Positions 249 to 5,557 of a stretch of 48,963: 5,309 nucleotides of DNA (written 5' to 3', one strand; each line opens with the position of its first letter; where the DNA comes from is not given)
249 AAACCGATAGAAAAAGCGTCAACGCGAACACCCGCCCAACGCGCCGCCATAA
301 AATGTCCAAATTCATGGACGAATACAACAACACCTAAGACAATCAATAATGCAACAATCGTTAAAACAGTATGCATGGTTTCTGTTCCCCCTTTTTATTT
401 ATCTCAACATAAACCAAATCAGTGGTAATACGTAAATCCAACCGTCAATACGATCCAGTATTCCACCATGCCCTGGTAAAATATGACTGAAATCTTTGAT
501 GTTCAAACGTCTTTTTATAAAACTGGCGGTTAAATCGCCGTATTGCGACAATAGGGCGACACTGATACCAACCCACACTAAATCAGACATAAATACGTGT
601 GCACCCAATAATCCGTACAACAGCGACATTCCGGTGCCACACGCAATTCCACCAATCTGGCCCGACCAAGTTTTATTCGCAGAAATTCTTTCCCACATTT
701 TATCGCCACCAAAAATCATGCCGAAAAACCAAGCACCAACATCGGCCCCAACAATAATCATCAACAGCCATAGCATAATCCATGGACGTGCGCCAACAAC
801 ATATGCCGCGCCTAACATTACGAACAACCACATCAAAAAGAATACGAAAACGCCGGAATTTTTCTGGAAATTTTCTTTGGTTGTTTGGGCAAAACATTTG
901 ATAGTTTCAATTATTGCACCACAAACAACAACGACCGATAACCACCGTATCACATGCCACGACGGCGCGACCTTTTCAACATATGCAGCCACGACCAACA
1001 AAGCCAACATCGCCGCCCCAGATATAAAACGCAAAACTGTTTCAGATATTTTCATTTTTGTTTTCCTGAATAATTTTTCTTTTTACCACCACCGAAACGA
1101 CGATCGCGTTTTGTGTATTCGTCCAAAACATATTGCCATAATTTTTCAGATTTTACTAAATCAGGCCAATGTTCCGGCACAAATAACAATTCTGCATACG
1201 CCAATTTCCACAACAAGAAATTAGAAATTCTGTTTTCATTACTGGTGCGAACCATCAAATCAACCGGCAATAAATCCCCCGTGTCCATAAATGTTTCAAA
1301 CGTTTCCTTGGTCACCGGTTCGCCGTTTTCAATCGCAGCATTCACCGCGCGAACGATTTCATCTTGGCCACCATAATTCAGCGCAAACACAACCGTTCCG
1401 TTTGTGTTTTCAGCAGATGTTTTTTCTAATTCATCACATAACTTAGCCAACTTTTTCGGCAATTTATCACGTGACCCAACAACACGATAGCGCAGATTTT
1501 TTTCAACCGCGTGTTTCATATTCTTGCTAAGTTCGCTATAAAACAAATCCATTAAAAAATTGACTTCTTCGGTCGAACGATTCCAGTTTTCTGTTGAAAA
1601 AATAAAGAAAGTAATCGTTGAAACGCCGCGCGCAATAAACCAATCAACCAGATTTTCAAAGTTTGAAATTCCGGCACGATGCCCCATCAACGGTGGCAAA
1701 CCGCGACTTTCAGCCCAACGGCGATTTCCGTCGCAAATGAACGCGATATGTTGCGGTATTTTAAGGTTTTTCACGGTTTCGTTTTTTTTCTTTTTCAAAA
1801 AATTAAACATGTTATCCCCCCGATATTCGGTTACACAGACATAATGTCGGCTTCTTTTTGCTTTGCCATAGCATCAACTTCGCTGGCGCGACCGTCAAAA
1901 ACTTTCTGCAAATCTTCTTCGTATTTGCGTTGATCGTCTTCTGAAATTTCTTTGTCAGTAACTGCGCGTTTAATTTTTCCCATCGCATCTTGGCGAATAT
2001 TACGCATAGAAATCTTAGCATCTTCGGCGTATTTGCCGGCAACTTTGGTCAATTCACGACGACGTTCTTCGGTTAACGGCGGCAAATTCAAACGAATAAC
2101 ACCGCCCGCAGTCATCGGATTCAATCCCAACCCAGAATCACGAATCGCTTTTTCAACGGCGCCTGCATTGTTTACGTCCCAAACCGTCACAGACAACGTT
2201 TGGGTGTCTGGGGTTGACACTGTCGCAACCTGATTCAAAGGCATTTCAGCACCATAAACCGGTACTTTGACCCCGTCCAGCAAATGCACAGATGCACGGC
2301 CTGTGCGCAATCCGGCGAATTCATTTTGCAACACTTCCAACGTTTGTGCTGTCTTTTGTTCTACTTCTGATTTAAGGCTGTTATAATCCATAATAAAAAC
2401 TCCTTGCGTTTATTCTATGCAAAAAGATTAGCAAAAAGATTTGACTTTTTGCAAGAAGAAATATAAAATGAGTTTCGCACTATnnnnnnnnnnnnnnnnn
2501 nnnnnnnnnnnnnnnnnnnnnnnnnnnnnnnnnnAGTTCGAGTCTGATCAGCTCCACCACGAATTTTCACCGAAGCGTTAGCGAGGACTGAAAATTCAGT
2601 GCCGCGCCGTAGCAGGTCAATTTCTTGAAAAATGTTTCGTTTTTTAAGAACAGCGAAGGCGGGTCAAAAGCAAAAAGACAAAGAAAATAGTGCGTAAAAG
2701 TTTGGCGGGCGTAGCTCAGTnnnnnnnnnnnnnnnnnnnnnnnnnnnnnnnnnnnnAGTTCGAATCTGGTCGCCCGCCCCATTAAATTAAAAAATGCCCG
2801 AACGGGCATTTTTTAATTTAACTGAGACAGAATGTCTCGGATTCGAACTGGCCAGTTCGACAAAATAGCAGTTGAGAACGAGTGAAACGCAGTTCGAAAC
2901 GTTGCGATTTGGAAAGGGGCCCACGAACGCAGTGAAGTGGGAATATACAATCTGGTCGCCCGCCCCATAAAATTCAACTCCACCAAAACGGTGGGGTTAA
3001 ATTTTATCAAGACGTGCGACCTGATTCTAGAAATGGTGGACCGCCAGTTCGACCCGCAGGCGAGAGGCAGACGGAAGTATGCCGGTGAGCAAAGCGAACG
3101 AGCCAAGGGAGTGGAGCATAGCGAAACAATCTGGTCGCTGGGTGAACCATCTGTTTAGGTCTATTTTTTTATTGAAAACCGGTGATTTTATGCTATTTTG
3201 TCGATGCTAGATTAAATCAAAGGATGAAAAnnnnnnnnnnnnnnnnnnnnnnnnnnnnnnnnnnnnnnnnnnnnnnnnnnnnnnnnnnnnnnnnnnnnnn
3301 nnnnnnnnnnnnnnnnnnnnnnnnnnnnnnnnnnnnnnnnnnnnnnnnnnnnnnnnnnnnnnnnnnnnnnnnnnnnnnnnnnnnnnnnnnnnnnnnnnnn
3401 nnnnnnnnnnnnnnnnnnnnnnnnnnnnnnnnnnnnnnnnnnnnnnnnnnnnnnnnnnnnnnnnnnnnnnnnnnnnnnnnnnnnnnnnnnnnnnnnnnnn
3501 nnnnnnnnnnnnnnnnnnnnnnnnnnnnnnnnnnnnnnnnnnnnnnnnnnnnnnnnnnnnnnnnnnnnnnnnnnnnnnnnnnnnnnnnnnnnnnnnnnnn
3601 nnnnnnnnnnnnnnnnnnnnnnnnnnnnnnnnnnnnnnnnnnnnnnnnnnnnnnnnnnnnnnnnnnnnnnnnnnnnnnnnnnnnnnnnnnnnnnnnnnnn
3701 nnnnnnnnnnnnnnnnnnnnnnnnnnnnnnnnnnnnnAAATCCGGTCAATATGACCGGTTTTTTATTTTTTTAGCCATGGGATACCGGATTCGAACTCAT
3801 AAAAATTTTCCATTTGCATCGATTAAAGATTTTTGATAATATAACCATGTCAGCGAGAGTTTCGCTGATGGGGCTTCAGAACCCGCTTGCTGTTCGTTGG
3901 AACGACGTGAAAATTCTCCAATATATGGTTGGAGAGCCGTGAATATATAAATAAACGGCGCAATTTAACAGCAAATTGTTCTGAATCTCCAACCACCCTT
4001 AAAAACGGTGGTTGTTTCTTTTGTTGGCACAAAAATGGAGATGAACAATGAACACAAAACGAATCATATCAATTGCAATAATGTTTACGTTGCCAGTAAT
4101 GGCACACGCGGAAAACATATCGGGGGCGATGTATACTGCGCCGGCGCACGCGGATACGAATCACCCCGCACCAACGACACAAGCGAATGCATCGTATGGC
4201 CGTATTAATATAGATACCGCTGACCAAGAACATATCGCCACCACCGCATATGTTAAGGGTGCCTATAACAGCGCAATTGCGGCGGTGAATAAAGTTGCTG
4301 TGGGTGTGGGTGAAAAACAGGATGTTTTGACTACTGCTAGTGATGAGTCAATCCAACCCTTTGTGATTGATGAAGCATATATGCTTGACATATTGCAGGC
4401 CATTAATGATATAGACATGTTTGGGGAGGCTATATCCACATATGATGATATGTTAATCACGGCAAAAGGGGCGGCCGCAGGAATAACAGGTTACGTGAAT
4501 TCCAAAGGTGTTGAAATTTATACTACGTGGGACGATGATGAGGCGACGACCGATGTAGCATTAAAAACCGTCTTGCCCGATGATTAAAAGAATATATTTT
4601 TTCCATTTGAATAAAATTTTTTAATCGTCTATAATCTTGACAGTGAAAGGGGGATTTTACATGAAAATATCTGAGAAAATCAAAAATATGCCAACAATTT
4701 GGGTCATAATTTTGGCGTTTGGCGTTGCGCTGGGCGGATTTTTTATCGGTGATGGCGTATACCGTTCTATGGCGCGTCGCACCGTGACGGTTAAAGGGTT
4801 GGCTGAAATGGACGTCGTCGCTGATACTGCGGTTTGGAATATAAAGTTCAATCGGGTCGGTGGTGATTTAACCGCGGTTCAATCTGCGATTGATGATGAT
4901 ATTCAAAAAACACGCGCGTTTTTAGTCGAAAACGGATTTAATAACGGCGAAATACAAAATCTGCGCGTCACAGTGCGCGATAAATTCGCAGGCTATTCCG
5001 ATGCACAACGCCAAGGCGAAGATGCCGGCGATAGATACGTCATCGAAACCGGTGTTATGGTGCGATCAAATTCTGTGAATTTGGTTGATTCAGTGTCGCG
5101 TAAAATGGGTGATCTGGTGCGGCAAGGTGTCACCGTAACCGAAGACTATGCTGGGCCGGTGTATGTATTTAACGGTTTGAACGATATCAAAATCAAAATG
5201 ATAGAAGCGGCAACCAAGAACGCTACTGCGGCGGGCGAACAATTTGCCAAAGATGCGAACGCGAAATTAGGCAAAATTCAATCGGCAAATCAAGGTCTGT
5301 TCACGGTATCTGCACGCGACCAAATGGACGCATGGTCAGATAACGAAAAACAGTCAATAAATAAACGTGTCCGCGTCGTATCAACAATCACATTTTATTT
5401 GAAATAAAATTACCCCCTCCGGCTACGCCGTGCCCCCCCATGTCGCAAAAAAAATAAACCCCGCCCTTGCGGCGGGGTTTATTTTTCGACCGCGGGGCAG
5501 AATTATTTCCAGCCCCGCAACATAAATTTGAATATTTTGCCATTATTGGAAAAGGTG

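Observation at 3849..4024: Four-copy ~180-nt structured leader with covarying helices and a terminator/antiterminator switch: unclassified riboswitch or attenuator candidate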

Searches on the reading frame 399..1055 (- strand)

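Call 66: search_protein_families(library=pfam, max_evalue=0.001, proteins=[window:399-1055:-])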
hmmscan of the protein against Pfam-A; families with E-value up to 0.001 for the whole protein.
window:399-1055:- (218 aa): 2 families
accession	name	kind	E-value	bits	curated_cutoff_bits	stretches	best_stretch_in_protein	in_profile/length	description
PF01148.25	CTP_transf_1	-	1.1e-41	143.9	24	1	17-217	59-261/264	Cytidylyltransferase family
PF01864.22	CarS-like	-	1.9e-05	25.2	22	1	124-189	44-117/175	CDP-archaeol synthase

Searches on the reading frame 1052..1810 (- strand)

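Call 66: search_protein_families(library=pfam, max_evalue=0.001, proteins=[window:1052-1810:-])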
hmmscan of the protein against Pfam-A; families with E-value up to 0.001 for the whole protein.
window:1052-1810:- (252 aa): 1 family
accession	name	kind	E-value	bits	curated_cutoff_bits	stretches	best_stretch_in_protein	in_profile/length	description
PF01255.24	Prenyltransf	-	2.6e-69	233.6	27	1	25-240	1-219/219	Putative undecaprenyl diphosphate synthase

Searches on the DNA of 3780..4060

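Call 7: search_rna_families(source=window, start=3780, end=4060, threshold=evalue, max_evalue=10, show_alignments=3)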
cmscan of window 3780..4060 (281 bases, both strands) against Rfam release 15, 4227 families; matches with E-value up to 10: 3.
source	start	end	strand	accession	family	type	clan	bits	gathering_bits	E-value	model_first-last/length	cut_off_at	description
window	3928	3993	+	RF01287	snoR27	Gene; snRNA; snoRNA; CD-box;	CL00079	18.5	41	3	1-94/94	no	Small nucleolar RNA snoR27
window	3935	3975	+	RF01087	PK-repZ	Cis-reg;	-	12.6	44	1.8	1-150/150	no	Pseudoknot of the regulatory region of the repZ gene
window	3830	3901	+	RF01563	DdR13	Gene; snRNA; snoRNA; CD-box;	-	11.3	65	7.1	1-80/80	no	Dictyostelium snoRNA DdR13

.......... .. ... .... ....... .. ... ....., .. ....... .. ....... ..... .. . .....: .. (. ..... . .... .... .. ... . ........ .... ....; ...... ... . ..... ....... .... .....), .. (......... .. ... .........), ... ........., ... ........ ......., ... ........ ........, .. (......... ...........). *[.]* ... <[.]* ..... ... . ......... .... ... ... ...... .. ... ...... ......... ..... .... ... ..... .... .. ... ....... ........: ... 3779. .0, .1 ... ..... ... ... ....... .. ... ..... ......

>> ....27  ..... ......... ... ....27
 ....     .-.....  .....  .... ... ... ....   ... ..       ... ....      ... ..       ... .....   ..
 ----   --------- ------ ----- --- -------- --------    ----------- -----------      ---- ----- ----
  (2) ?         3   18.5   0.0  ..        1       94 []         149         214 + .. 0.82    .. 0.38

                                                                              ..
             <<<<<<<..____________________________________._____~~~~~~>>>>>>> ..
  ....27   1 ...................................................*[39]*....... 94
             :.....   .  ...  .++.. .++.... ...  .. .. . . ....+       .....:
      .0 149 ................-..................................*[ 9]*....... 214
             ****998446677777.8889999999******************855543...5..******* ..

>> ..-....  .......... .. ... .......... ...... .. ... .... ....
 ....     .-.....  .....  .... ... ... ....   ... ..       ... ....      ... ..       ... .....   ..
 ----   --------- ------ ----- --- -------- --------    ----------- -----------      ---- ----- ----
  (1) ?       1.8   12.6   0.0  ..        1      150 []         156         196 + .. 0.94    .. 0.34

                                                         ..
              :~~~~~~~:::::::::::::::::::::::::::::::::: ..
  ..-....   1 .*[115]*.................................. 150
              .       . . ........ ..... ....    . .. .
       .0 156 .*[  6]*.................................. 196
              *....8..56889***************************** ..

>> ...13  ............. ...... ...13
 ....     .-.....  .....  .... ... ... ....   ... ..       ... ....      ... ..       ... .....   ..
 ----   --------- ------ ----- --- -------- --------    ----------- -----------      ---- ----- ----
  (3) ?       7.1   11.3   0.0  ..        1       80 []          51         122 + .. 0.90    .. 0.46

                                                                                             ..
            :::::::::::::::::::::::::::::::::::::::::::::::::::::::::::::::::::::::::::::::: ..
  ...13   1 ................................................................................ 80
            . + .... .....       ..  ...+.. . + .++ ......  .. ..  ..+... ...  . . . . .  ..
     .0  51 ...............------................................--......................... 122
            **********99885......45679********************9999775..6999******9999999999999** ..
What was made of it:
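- On Any Rfam 15 family: The E-value scan of copy A gave only chance-level hits, E of 1.8 or more (call 7).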

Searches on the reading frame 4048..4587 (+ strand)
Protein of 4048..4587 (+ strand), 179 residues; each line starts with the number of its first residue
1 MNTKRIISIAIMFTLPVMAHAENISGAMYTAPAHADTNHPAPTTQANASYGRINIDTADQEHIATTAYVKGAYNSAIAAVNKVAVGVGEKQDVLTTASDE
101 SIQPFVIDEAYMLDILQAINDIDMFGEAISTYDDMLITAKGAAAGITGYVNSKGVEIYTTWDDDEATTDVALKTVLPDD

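Call 15: search_protein_families(library=pfam, proteins=[window:4048-4587:+], max_evalue=0.01)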
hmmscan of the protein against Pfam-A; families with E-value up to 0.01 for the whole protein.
window:4048-4587:+ (179 aa): 0 families

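Call 60: find_encoding_contigs(protein=window:4048-4587:+, flank=3000, max_places=4)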
Protein window:4048-4587:+ (179 aa): no gene with exactly this product is on record in the collection.
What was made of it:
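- Tried and rejected: The look-up of the window's own contig through gene A's protein found nothing on record (call 60).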

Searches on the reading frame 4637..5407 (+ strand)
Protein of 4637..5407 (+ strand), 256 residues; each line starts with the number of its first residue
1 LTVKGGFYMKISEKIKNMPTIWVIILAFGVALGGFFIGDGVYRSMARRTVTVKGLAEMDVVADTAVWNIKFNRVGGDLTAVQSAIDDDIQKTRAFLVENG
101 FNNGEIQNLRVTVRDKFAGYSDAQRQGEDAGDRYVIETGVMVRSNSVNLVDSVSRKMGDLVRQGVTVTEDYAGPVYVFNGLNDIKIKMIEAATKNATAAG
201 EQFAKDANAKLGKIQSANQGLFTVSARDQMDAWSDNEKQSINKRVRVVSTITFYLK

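Call 15: search_protein_families(library=pfam, proteins=[window:4637-5407:+], max_evalue=0.01)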
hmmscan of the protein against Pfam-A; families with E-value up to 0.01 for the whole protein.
window:4637-5407:+ (256 aa): 1 family
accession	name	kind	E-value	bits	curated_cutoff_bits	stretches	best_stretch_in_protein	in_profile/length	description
PF04402.19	SIMPL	-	1.7e-15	58.2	25.2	1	50-225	1-166/205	Protein of unknown function (DUF541)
